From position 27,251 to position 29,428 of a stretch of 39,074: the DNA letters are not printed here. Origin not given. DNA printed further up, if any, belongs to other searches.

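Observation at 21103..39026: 18-kb glycan-utilisation locus with an unusual enzyme mix: candidate uncharacterised catabolic system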

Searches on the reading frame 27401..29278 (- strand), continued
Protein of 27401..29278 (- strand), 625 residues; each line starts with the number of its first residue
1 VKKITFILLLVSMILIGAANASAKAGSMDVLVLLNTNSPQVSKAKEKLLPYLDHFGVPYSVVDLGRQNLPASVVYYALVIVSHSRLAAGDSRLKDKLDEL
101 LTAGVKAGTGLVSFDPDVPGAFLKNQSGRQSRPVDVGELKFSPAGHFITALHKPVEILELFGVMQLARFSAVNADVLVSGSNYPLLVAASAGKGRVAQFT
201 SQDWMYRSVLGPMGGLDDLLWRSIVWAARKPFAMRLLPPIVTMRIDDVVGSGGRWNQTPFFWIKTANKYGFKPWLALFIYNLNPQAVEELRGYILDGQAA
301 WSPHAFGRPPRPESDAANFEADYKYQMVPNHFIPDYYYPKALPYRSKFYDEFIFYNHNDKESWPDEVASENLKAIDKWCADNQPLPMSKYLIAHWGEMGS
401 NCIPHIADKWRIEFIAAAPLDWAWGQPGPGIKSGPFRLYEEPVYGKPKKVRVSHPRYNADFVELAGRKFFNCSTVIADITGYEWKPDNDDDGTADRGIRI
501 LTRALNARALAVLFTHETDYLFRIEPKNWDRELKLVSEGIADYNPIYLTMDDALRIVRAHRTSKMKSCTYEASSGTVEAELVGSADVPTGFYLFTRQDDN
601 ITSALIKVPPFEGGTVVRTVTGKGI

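Call 56: search_protein_families(library=pfam, proteins=[L024:1-1275:-, L024:3000-6011:-, L024:6056-7807:-, L024:7860-9563:-, L024:12088-12981:+, L024:12988-14199:+, L024:14199-15479:+, L024:17240-18247:+, L024:18300-19298:-], max_evalue=0.001)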
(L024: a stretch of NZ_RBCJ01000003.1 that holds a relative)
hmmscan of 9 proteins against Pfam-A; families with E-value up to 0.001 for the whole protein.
L024:1-1275:- (425 aa): 1 family
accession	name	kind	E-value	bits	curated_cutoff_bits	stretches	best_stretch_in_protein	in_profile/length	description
PF04909.20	Amidohydro_2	-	7.5e-16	59.2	26.4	1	302-406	130-246/289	Amidohydrolase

L024:3000-6011:- (1004 aa): 4 families
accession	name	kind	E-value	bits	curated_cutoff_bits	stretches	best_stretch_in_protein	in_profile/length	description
PF02836.23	Glyco_hydro_2_C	-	7e-44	150.6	21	1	311-515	5-213/302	Glycosyl hydrolases family 2, TIM barrel domain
PF02837.24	Glyco_hydro_2_N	-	1.6e-17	64.4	28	1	51-196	3-169/169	Glycosyl hydrolases family 2, sugar binding domain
PF00703.27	Glyco_hydro_2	-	2.6e-16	60.8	23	1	198-305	1-109/109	Glycosyl hydrolases family 2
PF22666.2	Glyco_hydro_2_N2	-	1.3e-10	42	27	1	95-163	47-117/167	Glycosyl hydrolase 2 galactose-binding domain-like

L024:6056-7807:- (584 aa): 2 families
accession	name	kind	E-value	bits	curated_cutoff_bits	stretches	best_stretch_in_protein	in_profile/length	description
PF00295.23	Glyco_hydro_28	-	8.3e-21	74.8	22.9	1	213-432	91-306/324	Glycosyl hydrolases family 28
PF12708.12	Pect-lyase_RHGA_epim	-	2.3e-12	47.6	27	1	40-255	3-206/213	Rhamnogalacturonase A/epimerase, pectate lyase-like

L024:7860-9563:- (568 aa): 2 families
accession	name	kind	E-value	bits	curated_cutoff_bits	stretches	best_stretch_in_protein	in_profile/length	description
PF00295.23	Glyco_hydro_28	-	1.4e-20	74.1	22.9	1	131-417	50-307/324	Glycosyl hydrolases family 28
PF12708.12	Pect-lyase_RHGA_epim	-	1.6e-14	54.7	27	1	29-318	3-205/213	Rhamnogalacturonase A/epimerase, pectate lyase-like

L024:12088-12981:+ (298 aa): 7 families
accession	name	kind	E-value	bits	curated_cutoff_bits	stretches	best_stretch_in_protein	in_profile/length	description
PF04321.23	RmlD_sub_bind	-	3.9e-55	187.4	27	1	1-293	1-284/287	RmlD substrate binding domain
PF01370.27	Epimerase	-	1e-24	87.8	20.9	1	4-165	2-176/240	NAD dependent epimerase/dehydratase family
PF16363.11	GDP_Man_Dehyd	-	1.8e-18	67.6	27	1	4-153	1-170/332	GDP-mannose 4,6 dehydratase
PF02719.21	Polysacc_synt_2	-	7.4e-11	42.2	20.2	1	43-242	58-250/293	Polysaccharide biosynthesis protein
PF01073.25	3Beta_HSD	-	1.1e-10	41.5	22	1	4-148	1-159/280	3-beta hydroxysteroid dehydrogenase/isomerase family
PF07993.18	NAD_binding_4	-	1.5e-09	37.9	20.1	1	64-167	90-210/258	Male sterility protein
PF13460.12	NAD_binding_10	-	0.00036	20.9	27.2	1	7-146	1-131/184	NAD(P)H-binding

L024:12988-14199:+ (404 aa): 4 families
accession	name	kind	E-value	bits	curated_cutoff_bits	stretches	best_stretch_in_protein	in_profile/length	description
PF01041.23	DegT_DnrJ_EryC1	-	4e-107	359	19.8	1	19-392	4-359/360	DegT/DnrJ/EryC1/StrS aminotransferase family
PF00155.27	Aminotran_1_2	-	1.8e-08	34.4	19.7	1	42-164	45-189/361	Aminotransferase class I and II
PF01212.27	Beta_elim_lyase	-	6e-07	29.5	27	1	41-303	34-279/288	Beta-eliminating lyase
PF00266.25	Aminotran_5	-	5e-06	26.2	21.5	1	40-164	44-179/371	Aminotransferase class-V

L024:14199-15479:+ (427 aa): 2 families
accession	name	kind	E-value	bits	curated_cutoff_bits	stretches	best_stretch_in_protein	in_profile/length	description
PF00288.32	GHMP_kinases_N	-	5.7e-18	65.4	22.3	1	128-216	2-87/87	GHMP kinases N terminal domain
PF10509.15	GalKase_gal_bdg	-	1.8e-13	50.3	23.1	1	43-92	2-49/49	Galactokinase galactose-binding signature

L024:17240-18247:+ (336 aa): 1 family
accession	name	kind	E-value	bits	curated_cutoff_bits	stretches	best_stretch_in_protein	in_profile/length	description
PF01261.30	AP_endonuc_2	-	0.00088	19.5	31.1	0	218-296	153-217/249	Xylose isomerase-like TIM barrel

L024:18300-19298:- (333 aa): 0 families
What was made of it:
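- Ulvibacterium marinum has DAC625 next to a different pair, a DegT aminotransferase and an RmlD-like reductase, plus a GalK-like kinase and an SSS transporter (call 56). A third, non-homologous aminotransferase-reductase pair sits next to DAC625 in Ulvibacterium (call 56). A GalK-like kinase follows the aminotransferase-reductase pair in Ulvibacterium (call 56).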

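Call 60: search_protein_families(library=pfam, alignment_id=A4, max_evalue=0.00001)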
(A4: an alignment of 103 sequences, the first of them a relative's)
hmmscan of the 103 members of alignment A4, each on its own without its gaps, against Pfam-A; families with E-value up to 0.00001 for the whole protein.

A. member 1, L007:3447-6749:+ (1101 aa): 4 families
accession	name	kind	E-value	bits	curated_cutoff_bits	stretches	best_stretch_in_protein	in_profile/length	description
PF13715.12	CarbopepD_reg_2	-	4.4e-20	71.9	32.2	1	62-142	1-87/88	CarboxypepD_reg-like domain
PF00593.30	TonB_dep_Rec_b-barrel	-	7.3e-19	69.4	27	1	468-836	29-348/436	TonB dependent receptor-like, beta-barrel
PF07715.20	Plug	-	2.5e-15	57.3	23.9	1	153-259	4-107/107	TonB-dependent Receptor Plug Domain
PF13620.12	CarboxypepD_reg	-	1e-11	45.5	32.3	1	61-120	1-65/82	Carboxypeptidase regulatory-like domain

B. families by the number of members that match (of 103 scanned): 186 families (the first 25 are shown)
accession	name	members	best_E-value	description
PF00474.23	SSF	4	4e-101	Sodium:solute symporter family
PF00884.28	Sulfatase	4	4.7e-60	Sulfatase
PF16347.10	SGSH_C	4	1.4e-20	N-sulphoglucosamine sulphohydrolase, C-terminal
PF01663.27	Phosphodiest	4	1.2e-15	Type I phosphodiesterase / nucleotide pyrophosphatase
PF00528.27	BPD_transp_1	3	4.6e-31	Binding-protein-dependent transport system inner membrane component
PF02836.23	Glyco_hydro_2_C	3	2.2e-26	Glycosyl hydrolases family 2, TIM barrel domain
PF02837.24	Glyco_hydro_2_N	3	2.3e-16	Glycosyl hydrolases family 2, sugar binding domain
PF00703.27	Glyco_hydro_2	3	4.4e-14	Glycosyl hydrolases family 2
PF13183.11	Fer4_8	3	9.2e-09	4Fe-4S dicluster domain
PF01120.23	Alpha_L_fucos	2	5.6e-106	Alpha-L-fucosidase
PF16126.11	DUF4838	2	9.5e-55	Domain of unknown function (DUF4838)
PF07992.20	Pyr_redox_2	2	4.5e-52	Pyridine nucleotide-disulphide oxidoreductase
PF18565.7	Glyco_hydro2_C5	2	2.3e-31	Glycoside hydrolase family 2 C-terminal domain 5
PF16355.11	DUF4982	2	1.4e-25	Domain of unknown function (DUF4982)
PF07980.17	SusD_RagB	2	4.4e-24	SusD family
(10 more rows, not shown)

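Call 70: search_protein_families(library=pfam, alignment_id=A2, max_evalue=1)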
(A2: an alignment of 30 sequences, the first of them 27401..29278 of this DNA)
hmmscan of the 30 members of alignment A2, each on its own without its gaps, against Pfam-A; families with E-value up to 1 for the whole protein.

A. member 1, window:27401-29278:- (625 aa): 0 families

B. families by the number of members that match (of 30 scanned): 7 families
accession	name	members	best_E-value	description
PF09960.14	DUF2194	7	2.8e-05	Uncharacterised protein conserved in bacteria (DUF2194)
PF07090.17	GATase1_like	4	0.00084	Putative glutamine amidotransferase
PF13250.11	DUF4041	1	0.027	Domain of unknown function (DUF4041)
PF07550.17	Shr-like_HID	1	0.033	Heme-binding protein Shr-like, Hb-interacting domain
PF16828.10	GAGBD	1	0.081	GAG-binding domain on surface antigen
PF14258.12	DUF4350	1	0.1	Domain of unknown function (DUF4350)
PF08308.17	PEGA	1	0.25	PEGA domain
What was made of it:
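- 27401..29278 (-): DAC625: secreted three-domain Agd3/PelA-like putative metal-dependent polysaccharide deacetylase. Weak DUF2194 and GATase1_like hits (call 70).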
